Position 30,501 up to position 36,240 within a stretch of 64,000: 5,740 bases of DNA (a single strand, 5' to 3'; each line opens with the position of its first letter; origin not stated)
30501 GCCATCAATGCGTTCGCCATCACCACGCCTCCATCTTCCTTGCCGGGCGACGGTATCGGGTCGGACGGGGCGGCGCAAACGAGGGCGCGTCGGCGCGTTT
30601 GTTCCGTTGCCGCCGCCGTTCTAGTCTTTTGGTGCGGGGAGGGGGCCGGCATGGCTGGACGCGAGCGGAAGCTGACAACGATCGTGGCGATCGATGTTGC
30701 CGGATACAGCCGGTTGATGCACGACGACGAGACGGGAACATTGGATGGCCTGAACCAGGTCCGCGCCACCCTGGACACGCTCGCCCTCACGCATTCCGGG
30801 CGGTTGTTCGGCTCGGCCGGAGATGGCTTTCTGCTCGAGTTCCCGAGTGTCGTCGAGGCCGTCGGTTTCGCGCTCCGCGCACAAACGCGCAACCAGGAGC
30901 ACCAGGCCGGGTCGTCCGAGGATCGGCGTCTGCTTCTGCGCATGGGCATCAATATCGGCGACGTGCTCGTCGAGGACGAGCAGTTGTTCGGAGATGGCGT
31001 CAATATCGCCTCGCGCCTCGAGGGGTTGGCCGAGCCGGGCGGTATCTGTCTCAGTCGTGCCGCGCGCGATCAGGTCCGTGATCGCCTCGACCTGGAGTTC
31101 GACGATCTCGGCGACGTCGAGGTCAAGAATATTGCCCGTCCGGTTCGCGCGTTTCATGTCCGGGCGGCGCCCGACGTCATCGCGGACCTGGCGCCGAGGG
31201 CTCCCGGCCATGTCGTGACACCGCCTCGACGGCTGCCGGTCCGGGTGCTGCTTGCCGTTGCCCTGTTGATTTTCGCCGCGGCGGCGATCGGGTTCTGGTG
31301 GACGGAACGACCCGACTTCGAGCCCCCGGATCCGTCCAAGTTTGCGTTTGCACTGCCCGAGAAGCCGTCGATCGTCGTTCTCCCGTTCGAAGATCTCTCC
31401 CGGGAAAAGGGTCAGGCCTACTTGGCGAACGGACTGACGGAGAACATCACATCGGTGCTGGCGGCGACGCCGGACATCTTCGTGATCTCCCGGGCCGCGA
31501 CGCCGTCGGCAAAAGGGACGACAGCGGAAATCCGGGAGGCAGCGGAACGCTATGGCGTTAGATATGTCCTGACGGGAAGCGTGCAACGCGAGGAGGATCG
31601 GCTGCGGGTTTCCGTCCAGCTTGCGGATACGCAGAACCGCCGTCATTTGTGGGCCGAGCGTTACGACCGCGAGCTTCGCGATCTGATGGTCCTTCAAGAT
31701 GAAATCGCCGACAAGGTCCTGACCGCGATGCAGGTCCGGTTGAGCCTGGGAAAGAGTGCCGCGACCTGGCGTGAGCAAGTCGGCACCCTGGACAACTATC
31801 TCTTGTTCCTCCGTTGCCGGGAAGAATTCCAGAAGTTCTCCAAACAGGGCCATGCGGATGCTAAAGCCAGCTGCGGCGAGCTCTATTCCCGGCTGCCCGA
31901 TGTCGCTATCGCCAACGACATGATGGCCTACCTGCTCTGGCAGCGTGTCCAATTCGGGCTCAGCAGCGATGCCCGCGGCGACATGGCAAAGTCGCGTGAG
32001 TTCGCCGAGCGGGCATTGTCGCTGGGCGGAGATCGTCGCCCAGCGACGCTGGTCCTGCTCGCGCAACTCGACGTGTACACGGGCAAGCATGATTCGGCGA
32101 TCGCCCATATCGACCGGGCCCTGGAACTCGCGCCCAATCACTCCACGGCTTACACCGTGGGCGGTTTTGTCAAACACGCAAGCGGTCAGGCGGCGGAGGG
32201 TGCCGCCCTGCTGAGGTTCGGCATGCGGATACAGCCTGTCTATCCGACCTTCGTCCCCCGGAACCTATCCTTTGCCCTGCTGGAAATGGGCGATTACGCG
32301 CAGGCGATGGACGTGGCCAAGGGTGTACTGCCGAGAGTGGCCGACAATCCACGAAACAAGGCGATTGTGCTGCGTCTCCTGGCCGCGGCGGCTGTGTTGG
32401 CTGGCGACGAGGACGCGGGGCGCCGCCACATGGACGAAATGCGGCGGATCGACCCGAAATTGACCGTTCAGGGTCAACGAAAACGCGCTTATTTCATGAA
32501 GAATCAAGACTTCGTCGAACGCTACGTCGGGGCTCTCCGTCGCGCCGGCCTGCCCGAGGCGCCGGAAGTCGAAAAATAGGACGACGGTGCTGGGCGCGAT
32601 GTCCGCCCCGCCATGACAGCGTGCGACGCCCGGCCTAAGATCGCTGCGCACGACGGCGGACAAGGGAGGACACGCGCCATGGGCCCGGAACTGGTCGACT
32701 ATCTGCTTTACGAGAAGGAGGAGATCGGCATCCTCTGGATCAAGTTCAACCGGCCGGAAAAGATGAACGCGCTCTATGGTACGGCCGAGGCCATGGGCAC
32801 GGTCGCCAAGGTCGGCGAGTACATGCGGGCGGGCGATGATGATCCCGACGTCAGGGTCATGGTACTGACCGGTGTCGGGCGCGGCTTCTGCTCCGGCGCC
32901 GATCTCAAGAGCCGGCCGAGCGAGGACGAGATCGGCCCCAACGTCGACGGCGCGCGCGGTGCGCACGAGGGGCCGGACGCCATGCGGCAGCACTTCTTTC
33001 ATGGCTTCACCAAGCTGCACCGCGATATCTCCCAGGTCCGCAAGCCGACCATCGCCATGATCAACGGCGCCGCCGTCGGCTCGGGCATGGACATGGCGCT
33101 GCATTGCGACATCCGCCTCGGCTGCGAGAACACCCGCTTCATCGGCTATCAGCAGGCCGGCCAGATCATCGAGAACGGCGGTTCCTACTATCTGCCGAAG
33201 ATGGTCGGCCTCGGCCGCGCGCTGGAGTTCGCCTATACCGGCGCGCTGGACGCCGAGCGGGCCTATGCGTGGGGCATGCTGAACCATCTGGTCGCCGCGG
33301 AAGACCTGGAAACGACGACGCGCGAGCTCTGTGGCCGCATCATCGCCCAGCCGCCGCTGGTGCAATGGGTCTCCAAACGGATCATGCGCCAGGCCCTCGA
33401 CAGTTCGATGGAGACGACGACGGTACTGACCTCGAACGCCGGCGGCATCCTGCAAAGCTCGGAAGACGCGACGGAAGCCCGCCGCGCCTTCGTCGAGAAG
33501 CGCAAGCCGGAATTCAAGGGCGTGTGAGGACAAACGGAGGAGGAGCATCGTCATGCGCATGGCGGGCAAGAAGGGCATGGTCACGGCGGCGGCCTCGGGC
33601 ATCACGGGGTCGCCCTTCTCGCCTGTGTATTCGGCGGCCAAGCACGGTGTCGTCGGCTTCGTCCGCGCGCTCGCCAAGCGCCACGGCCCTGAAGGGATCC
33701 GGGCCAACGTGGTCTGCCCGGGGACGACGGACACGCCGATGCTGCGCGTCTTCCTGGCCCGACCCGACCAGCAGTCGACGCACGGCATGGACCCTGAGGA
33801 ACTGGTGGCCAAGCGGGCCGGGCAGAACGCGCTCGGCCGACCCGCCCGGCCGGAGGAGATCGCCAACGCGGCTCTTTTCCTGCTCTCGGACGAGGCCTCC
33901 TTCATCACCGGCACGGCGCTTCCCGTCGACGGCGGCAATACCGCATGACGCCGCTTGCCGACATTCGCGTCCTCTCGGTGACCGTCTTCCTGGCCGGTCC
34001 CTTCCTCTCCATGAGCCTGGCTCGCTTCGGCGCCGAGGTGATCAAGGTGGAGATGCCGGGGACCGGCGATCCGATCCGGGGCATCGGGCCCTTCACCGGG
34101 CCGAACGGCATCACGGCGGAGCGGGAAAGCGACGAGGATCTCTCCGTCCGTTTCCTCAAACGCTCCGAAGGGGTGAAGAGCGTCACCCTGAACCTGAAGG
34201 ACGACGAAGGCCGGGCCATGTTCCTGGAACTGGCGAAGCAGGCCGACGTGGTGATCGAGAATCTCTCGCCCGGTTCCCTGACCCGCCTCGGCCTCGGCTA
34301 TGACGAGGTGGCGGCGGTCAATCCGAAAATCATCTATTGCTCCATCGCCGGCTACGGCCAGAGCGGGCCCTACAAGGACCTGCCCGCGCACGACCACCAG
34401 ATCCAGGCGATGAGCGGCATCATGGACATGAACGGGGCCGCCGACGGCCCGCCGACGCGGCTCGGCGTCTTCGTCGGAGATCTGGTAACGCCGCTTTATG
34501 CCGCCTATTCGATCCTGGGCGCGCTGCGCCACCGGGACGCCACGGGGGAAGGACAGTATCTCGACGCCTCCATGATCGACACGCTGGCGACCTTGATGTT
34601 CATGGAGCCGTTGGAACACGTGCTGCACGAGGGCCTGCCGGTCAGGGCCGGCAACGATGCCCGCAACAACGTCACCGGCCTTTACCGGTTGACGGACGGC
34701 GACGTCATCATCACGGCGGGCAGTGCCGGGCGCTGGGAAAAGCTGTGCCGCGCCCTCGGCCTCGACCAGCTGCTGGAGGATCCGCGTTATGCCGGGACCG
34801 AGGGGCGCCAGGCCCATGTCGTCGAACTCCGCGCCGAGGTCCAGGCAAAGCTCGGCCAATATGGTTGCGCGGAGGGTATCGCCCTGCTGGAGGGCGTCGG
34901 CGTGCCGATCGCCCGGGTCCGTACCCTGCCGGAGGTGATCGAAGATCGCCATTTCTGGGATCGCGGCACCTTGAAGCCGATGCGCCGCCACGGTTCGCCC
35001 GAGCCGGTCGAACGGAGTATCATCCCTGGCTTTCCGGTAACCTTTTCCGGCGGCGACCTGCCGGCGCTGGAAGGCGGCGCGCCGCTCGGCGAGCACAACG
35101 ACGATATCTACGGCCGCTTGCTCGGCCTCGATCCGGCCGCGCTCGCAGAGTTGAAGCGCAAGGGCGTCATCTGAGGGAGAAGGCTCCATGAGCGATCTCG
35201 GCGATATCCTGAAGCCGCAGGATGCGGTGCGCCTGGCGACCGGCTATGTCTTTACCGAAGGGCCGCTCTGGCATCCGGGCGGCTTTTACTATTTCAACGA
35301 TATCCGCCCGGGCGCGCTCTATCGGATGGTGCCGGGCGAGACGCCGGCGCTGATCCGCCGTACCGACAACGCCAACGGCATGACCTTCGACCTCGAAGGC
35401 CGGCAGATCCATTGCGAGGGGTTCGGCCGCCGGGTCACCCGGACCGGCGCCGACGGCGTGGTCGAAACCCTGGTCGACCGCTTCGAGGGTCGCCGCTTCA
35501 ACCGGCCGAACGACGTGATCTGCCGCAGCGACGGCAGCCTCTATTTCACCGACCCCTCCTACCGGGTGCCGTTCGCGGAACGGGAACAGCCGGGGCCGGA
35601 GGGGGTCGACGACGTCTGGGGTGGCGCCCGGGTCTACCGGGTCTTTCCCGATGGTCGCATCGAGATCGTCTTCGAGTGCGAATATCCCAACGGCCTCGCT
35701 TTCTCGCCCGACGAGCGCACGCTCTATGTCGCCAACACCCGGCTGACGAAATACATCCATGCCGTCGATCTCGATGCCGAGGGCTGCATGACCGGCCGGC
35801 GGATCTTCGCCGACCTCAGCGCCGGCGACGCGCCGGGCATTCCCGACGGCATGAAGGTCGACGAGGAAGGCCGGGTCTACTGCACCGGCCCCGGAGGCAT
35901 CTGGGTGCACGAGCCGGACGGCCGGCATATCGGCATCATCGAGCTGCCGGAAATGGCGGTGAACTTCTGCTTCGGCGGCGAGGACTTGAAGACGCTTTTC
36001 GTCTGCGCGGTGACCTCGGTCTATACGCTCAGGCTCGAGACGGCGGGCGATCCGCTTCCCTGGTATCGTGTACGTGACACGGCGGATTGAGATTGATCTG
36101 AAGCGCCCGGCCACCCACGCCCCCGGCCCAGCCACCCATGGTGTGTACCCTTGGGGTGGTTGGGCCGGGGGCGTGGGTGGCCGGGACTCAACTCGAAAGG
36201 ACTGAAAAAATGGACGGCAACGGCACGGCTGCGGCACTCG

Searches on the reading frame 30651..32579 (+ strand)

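Call 7: search_protein_families(library=pfam, proteins=[window:30651-32579:+], max_evalue=0.1)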
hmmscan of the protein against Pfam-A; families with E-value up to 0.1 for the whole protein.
window:30651-32579:+ (642 aa): 15 families
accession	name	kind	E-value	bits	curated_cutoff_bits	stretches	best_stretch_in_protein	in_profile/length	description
PF13424.12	TPR_12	-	3.6e-08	33.9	30.1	1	441-495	15-76/77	Tetratricopeptide repeat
PF07719.23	TPR_2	-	7.3e-08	32.4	27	1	466-497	3-34/34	Tetratricopeptide repeat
PF00211.25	Guanylate_cyc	-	8e-08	32.5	21.9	1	10-160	10-172/183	Adenylate and Guanylate cyclase catalytic domain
PF14559.12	TPR_19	-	1e-06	29.4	25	2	543-603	1-57/68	Tetratricopeptide repeat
PF13428.12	TPR_14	-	2.1e-06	28.3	23.5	1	464-501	1-38/44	Tetratricopeptide repeat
PF09839.14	DUF2066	-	8.6e-06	25.7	23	1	289-360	162-228/232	Uncharacterized protein conserved in bacteria (DUF2066)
PF13181.12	TPR_8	-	1.7e-05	25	25.7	1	467-497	4-34/34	Tetratricopeptide repeat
PF25063.1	ARM_TT21_C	-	0.00018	21.9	35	1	467-571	98-202/209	Tetratricopeptide repeat protein 21 C-terminal ARM domain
PF04052.18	TolB_N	-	0.00038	21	22.4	1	238-332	12-105/106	TolB amino-terminal domain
PF00515.34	TPR_1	-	0.00047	20.3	27.8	1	478-497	15-34/34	Tetratricopeptide repeat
PF17680.6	FlgO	-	0.038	14.3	22.6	1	293-331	78-116/130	FlgO protein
PF13176.12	TPR_7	-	0.049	14.2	27.9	0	467-495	2-30/36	Tetratricopeptide repeat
PF12895.13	ANAPC3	-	0.054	14.2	27.2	0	451-520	11-78/82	Anaphase-promoting complex, cyclosome, subunit 3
PF13431.12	TPR_17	-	0.06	14.1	24.4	0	488-515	3-30/34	Tetratricopeptide repeat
PF19744.4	DUF6232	-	0.071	14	27.4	0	580-632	70-116/117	Family of unknown function (DUF6232)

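Call 40: search_protein_families(library=ncbifam, proteins=[window:30651-32579:+], max_evalue=0.001)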
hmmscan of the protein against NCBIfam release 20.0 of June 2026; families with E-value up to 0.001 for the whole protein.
window:30651-32579:+ (642 aa): 9 families
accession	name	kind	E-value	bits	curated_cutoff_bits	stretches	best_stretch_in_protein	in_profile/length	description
NF058673.1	LipAdnlyCyLipJMY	equivalog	8.6e-08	31.3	800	1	4-161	291-440/449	bifunctional lipase/adenylate cyclase LipJ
TIGR02917.1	PEP_TPR_lipo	equivalog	1.2e-07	30.1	312.2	1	441-568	137-262/899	XrtA/PEP-CTERM system TPR-repeat protein PrsT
TIGR03903.1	TOMM_kin_cyc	equivalog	3.2e-07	28.6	705.75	1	5-148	285-442/1267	TOMM system kinase/cyclase fusion protein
TIGR02800.1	propeller_TolB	equivalog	4.6e-07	29.1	343.15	1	238-360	22-148/418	Tol-Pal system beta propeller repeat protein TolB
TIGR04510.1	mod_pep_cyc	subfamily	2.4e-06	26.4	400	1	49-138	47-145/814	putative peptide modification system cyclase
NF002725.1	PRK02603.1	equivalog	3.6e-05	23.9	143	1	435-517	41-125/173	photosystem I assembly protein Ycf3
NF052415.1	T3SS_chap_SctY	equivalog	0.00012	22.6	70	0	535-596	42-102/106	type III secretion apparatus assembly chaperone SctY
NF040959.1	MamA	equivalog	0.00014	21.3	200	0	477-518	152-193/204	magnetosome protein MamA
NF009037.0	PRK12370.1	equivalog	0.00024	19.7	589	1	290-530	169-404/553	HilA/EilA family virulence transcriptional regulator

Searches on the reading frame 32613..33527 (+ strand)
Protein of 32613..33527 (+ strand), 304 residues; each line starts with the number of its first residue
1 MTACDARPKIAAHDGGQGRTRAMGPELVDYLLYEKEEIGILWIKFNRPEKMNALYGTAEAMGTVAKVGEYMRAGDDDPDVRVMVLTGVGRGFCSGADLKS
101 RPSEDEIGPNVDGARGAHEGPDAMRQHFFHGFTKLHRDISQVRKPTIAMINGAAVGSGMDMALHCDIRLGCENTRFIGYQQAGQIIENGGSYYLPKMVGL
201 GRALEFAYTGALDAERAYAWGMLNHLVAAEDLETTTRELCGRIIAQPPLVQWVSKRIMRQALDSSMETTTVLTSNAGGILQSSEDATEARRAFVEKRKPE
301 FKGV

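Call 20: search_protein_families(library=pfam, proteins=[window:32613-33527:+], max_evalue=0.001)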
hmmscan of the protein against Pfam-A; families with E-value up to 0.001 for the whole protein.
window:32613-33527:+ (304 aa): 2 families
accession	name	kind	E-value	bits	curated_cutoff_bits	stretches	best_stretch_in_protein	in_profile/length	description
PF00378.25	ECH_1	-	2.3e-40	138.9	27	1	37-303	3-250/251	Enoyl-CoA hydratase/isomerase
PF16113.10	ECH_2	-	2.1e-23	83.8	27.2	1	42-246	3-191/335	Enoyl-CoA hydratase/isomerase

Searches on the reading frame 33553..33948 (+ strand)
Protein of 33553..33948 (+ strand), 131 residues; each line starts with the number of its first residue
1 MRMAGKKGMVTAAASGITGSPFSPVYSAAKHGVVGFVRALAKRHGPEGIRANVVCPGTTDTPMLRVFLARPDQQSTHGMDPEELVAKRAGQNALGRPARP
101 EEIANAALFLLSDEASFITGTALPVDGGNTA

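Call 63: search_protein_families(library=pfam, proteins=[window:33553-33948:+], max_evalue=0.00001)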
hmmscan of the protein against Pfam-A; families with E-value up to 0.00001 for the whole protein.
window:33553-33948:+ (131 aa): 2 families
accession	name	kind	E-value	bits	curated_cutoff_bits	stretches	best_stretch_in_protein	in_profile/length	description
PF13561.12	adh_short_C2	-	5.6e-29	101.8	27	1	9-130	125-236/236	Enoyl-(Acyl carrier protein) reductase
PF00106.31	adh_short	-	2.1e-14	53.9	26.6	1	5-65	126-188/195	short chain dehydrogenase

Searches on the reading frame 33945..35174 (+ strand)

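Call 20: search_protein_families(library=pfam, proteins=[window:33945-35174:+], max_evalue=0.001)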
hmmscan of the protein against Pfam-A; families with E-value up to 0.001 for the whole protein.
window:33945-35174:+ (409 aa): 1 family
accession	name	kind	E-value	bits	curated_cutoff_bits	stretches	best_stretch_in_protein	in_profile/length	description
PF02515.22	CoA_transf_3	-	7.5e-104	348.2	23.3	1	4-385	1-366/366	CoA-transferase family III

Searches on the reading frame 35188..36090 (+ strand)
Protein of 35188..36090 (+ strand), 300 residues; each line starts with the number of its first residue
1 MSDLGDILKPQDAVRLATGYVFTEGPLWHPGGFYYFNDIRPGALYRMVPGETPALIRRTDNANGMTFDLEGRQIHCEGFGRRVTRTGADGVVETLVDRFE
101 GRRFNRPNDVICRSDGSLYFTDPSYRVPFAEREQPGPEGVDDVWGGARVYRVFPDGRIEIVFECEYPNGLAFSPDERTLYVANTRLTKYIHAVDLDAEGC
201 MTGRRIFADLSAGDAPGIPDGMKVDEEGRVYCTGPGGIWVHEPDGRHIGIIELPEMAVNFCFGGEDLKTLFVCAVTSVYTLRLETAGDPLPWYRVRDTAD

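Call 20: search_protein_families(library=pfam, proteins=[window:35188-36090:+], max_evalue=0.001)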
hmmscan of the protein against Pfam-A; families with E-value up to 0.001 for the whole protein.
window:35188-36090:+ (300 aa): 1 family
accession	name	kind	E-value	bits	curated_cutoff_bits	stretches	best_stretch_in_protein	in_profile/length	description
PF08450.18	SGL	-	3.5e-46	158.3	26.3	1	22-274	1-244/246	SMP-30/Gluconolactonase/LRE-like region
